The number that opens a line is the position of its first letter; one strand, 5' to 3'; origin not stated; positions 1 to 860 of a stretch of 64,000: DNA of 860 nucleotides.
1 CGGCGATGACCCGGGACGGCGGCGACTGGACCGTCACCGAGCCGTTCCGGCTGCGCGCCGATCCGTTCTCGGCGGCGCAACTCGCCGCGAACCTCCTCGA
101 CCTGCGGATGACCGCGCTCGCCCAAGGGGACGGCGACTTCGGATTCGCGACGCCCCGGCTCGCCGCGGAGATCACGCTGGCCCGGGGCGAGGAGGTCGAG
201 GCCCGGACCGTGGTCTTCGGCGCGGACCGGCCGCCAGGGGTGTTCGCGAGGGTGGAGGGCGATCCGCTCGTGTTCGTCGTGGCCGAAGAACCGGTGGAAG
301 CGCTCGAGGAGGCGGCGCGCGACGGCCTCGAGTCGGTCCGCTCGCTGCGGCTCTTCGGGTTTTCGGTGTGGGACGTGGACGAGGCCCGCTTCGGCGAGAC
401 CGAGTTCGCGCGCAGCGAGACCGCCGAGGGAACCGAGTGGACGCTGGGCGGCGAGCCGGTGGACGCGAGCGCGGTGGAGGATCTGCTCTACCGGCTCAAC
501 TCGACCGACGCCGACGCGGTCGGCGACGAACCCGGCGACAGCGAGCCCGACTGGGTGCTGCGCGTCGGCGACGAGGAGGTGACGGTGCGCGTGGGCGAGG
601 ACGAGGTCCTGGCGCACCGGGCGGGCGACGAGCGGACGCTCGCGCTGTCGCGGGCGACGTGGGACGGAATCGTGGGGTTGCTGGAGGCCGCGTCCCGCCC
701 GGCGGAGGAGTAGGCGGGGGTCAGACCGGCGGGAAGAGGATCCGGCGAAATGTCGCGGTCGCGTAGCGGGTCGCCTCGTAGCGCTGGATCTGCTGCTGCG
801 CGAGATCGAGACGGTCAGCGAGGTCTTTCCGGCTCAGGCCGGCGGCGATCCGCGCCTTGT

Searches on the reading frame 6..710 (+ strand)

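Call 6: search_protein_families(library=pfam, proteins=[window:6-710:+], max_evalue=0.01)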
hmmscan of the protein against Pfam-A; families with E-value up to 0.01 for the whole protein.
window:6-710:+ (235 aa): 1 family
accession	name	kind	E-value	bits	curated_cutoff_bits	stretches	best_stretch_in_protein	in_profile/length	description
PF14238.11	DUF4340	-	1.7e-09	38.5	25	1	8-174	1-169/183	Domain of unknown function (DUF4340)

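Call 7: search_protein_families(library=ncbifam, proteins=[window:6-710:+], max_evalue=0.01)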
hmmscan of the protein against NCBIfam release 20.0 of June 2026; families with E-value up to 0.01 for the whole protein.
window:6-710:+ (235 aa): 0 families

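Call 8: search_protein_families(library=padloc, proteins=[window:6-710:+], max_evalue=0.01)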
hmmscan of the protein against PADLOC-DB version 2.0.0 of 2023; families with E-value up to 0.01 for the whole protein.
window:6-710:+ (235 aa): 0 families
